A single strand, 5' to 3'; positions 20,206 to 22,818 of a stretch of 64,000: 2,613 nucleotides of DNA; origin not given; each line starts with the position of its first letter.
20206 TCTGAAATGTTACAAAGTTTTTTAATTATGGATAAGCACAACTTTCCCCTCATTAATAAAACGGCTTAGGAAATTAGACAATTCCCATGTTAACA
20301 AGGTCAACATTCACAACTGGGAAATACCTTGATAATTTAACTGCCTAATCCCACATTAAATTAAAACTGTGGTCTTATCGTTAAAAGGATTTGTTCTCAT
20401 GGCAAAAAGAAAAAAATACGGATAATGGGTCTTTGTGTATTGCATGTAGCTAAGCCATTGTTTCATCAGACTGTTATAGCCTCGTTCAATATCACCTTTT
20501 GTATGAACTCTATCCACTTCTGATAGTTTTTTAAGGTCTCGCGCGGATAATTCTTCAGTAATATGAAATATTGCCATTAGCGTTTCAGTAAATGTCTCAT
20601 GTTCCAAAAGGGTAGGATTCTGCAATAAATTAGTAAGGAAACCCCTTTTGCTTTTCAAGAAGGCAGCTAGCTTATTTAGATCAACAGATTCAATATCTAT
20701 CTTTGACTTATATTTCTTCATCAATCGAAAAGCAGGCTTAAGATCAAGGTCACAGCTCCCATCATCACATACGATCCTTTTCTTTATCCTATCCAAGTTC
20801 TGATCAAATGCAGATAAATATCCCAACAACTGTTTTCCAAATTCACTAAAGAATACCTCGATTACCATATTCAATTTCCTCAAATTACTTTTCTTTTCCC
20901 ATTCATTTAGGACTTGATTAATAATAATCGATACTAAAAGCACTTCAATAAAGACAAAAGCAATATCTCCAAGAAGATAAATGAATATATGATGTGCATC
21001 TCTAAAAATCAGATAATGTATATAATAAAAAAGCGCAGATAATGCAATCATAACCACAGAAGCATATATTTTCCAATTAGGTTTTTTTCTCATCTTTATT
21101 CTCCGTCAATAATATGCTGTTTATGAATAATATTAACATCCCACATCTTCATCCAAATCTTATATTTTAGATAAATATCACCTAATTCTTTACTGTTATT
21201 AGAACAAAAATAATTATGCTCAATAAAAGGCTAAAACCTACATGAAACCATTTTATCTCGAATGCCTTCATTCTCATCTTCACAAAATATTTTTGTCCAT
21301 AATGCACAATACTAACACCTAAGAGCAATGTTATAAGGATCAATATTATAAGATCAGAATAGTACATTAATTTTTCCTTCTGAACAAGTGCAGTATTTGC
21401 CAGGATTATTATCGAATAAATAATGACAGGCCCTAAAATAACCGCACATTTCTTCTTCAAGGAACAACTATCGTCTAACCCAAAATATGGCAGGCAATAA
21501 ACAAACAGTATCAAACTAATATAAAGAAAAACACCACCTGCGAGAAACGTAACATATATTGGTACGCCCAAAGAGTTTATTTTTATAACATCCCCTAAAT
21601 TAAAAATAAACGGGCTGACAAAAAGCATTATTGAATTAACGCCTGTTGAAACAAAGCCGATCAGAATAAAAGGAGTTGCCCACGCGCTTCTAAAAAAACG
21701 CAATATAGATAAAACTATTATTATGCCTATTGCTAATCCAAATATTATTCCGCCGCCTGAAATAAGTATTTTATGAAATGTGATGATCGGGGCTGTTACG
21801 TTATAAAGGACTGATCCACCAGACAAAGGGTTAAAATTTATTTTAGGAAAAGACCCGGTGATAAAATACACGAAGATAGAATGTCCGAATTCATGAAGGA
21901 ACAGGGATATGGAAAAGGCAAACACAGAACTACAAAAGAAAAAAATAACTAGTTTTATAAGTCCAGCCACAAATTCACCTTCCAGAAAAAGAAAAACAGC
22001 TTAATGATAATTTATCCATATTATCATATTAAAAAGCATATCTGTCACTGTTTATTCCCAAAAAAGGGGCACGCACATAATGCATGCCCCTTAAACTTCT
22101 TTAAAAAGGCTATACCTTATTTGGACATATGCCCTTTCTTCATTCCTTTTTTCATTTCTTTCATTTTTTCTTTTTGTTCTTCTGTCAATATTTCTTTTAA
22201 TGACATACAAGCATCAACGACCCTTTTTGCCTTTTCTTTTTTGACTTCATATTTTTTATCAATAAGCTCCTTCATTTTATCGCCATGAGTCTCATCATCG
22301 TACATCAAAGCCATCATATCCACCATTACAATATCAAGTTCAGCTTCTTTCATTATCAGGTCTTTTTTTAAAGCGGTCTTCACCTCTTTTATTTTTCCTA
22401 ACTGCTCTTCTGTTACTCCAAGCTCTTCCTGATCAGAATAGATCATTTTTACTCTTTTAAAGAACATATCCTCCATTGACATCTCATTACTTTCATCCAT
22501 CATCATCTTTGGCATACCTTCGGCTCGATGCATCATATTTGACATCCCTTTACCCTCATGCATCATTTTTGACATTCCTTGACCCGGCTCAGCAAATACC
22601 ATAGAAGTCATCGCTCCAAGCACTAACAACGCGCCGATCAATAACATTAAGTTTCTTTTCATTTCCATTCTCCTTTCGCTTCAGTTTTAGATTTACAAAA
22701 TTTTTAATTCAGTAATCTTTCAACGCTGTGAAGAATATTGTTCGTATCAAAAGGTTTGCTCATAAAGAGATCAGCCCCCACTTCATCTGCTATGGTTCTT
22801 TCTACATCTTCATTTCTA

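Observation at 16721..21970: Regulated-intramembrane-proteolysis-style cassette: ECF sigma, VWA anti-sigma, CPBP protease and M50-like HExxH protein, wired by a duplicated 48-bp ECF promoter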

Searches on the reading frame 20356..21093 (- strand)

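Call 4: search_protein_families(library=pfam, proteins=[window:20356-21093:-], max_evalue=0.01)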
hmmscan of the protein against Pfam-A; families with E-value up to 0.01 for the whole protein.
window:20356-21093:- (245 aa): 0 families

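Call 8: search_protein_families(library=ncbifam, proteins=[window:20356-21093:-], max_evalue=1)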
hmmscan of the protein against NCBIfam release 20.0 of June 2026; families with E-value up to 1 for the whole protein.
window:20356-21093:- (245 aa): 2 families
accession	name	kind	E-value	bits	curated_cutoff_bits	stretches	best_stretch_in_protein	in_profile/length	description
TIGR04406.1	LPS_export_lptB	equivalog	0.015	14.6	240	1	124-189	50-114/239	LPS export ABC transporter ATP-binding protein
NF028538.0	PAP2_lipid_A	equivalog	0.14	11.6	275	1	12-93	27-109/234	PAP2 family lipid A phosphatase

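Call 23: search_protein_families(library=pfam, proteins=[window:20356-21093:-], max_evalue=10)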
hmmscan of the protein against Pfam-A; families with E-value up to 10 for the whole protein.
window:20356-21093:- (245 aa): 0 families

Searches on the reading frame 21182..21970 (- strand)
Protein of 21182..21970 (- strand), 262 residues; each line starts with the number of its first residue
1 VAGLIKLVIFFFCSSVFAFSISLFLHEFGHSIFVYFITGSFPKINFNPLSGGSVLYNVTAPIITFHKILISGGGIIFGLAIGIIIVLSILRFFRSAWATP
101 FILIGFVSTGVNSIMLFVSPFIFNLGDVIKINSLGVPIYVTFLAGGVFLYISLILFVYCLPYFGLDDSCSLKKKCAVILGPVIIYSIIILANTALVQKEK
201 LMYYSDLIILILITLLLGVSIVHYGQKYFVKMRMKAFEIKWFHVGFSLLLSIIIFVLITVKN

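Call 4: search_protein_families(library=pfam, proteins=[window:21182-21970:-], max_evalue=0.01)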
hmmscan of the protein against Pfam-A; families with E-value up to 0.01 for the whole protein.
window:21182-21970:- (262 aa): 0 families

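Call 8: search_protein_families(library=ncbifam, proteins=[window:21182-21970:-], max_evalue=1)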
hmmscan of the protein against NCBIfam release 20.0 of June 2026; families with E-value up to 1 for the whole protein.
window:21182-21970:- (262 aa): 0 families

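Call 22: find_homologous_proteins(query=window:21182-21970:-)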
Query window:21182-21970:- (262 aa): 2 proteins with E <= 0.001 among 6529 candidates.
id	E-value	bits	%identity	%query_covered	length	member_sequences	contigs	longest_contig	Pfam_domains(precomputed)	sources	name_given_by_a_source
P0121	1.2e-155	535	100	100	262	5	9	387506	-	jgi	-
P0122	4.8e-126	438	85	94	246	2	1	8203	-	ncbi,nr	ncbi:MAG: hypothetical protein KKD07_02345, partial [Candidatus Omnitrophica bacterium]|nr:hypotheti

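Call 23: search_protein_families(library=pfam, proteins=[window:21182-21970:-], max_evalue=10)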
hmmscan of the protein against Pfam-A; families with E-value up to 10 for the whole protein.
window:21182-21970:- (262 aa): 0 families

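Call 25: find_encoding_contigs(protein=P0122, flank=8000, max_places=2)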
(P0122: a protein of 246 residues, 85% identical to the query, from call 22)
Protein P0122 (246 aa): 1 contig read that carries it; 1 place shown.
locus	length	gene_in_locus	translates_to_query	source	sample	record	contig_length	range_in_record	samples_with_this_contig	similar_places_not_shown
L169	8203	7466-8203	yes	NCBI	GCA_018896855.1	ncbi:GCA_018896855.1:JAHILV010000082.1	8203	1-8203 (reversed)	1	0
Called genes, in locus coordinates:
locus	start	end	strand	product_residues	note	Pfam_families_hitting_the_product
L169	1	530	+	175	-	?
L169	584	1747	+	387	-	PF03065:Glyco_hydro_57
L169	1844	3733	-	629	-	PF00474:SSF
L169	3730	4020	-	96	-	PF04341:DUF485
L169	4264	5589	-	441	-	PF03631:Virul_fac_BrkB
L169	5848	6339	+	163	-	PF00254:FKBP_C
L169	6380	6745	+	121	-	PF00072:Response_reg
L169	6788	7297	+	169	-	-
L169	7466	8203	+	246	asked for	?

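Call 33: predict_structure(protein=window:21182-21970:-)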
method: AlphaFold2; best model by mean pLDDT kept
length: 262 residues; sequences in the alignment: 1
mean_pLDDT: 56.7   pTM: 0.34
mean pLDDT of the five models: 56.7, 49.9, 46.1, 45.9, 45.6
residues with pLDDT >= 90: 0; 70-90: 50; 50-70: 138; < 50: 74
segments of 3 or more residues with pLDDT < 50: 32-37, 39-55, 96-133
pLDDT, mean of each block of 10 residues (from residue 1): 57 57 53 48 42 50 55 61 65 45 36 36 40 55 74 76 68 76 75 67 56 61 58 52 56 59 48
secondary structure, 60 per line:
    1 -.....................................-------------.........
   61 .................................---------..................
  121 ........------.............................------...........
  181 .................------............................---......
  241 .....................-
elements in order: H2-38 H52-93 H103-128 H135-163 H170-197 H204-231 H235-261

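Call 35: search_protein_representatives(protein=window:21182-21970:-)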
Query: 262 residues. Proteins with E-value up to 0.001 (for the whole library): 68; up to 1e-10: 11; up to 1e-30: 2. The best 68 are listed.
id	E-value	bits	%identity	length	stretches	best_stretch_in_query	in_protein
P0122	1.5e-126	437.5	85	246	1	2-245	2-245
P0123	8.1e-38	146.8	33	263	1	8-257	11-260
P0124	1.7e-27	113.0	31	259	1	4-258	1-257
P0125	8.7e-26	107.4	33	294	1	5-255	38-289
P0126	1.6e-20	90.1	29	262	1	2-256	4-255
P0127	1.8e-19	86.7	30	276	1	6-227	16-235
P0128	1.8e-19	86.7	33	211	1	5-193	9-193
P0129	1.4e-16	77.2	27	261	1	3-257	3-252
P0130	6.6e-16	75.0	25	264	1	4-257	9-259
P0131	1.1e-14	71.0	27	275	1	4-256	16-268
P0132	1.4e-12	64.1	27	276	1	5-243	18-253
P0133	1.3e-10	57.6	24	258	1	4-256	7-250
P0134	2.2e-10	56.9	26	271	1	10-187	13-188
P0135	3.0e-10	56.4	22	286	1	16-252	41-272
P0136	4.8e-10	55.8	28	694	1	4-195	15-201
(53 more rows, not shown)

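Call 37: search_protein_families(library=pfam, alignment_id=A2, max_evalue=0.1)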
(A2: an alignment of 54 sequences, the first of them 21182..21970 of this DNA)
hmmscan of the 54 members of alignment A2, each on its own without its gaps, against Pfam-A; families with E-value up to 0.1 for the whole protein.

A. member 1, window:21182-21970:- (262 aa): 0 families

B. families by the number of members that match (of 54 scanned): 14 families
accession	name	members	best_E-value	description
PF13398.12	Peptidase_M50B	42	1.4e-10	Peptidase M50B-like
PF02163.28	Peptidase_M50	17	2e-05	Peptidase family M50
PF11667.14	DUF3267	6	0.0018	Putative zincin peptidase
PF23262.1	NFD4_C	1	0.0061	NFD4, C-terminal domain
PF11127.14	YgaP-like_TM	1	0.0065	Inner membrane protein YgaP-like, transmembrane domain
PF09586.16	YfhO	1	0.013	Bacterial membrane protein YfhO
PF23346.1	DUF7087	1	0.042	Integral membrane domain of unknown function (DUF7087)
PF21314.2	TM_ErbB1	1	0.05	Epidermal growth factor receptor transmembrane-juxtamembrane segment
PF06596.16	PsbX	1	0.052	Photosystem II reaction centre X protein (PsbX)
PF00413.30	Peptidase_M10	1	0.057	Matrixin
PF09771.14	Tmemb_18A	1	0.06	Transmembrane protein 188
PF11694.13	DUF3290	1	0.069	Protein of unknown function (DUF3290)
PF10063.14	DUF2301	1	0.077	Uncharacterized integral membrane protein (DUF2301)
PF16192.10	PMT_4TMC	1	0.084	C-terminal four TMM region of protein-O-mannosyltransferase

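Call 38: search_solved_structures(query=A2, max_evalue=10)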
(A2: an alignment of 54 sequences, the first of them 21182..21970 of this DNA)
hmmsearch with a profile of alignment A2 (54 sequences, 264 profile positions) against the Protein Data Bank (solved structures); distinct sequences matched with E-value up to 10: 6.
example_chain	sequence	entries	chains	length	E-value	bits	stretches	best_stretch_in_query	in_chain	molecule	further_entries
3b4r_A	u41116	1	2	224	5.6e-06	29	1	16-95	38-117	Putative zinc metalloprotease MJ0392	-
8vjl_A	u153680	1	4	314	0.0069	18.9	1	24-91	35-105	Stage IV sporulation protein FB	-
7w6x_A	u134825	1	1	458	0.1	15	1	18-52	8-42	Regulator of sigma-E protease RseP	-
6b85_J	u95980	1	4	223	0.11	14.9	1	175-255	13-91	TMHC4_R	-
11kc_A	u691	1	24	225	0.11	14.9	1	175-255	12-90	Designed nanoparticle O43-TM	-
9j82_A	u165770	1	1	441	4.6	9.6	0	64-92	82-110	Putative zinc metalloprotease aq_1964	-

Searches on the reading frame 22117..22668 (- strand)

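Call 4: search_protein_families(library=pfam, proteins=[window:22117-22668:-], max_evalue=0.01)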
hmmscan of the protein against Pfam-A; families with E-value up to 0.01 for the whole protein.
window:22117-22668:- (183 aa): 1 family
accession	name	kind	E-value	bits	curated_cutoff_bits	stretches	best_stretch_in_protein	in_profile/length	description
PF07813.17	LTXXQ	-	0.00024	22.2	24.3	1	80-171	10-98/100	LTXXQ motif family protein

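Call 8: search_protein_families(library=ncbifam, proteins=[window:22117-22668:-], max_evalue=1)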
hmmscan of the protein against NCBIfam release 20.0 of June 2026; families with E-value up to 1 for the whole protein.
window:22117-22668:- (183 aa): 4 families
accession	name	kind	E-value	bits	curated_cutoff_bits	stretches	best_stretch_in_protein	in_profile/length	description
NF041303.1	Indglycph_syn_Halo_TrpC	equivalog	0.0062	15.9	380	1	79-123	88-134/250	indole-3-glycerol phosphate synthase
NF033124.1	estX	equivalog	0.015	14.5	600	1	70-154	193-275/280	macrolide esterase EstX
NF052374.1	HopndTporHpnN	equivalog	0.026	12.6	1100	1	67-170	111-211/858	hopanoid transporter HpnN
NF038196.1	ferrodoxin_EFR1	subfamily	0.81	9.7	75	1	92-180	87-169/242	EFR1 family ferrodoxin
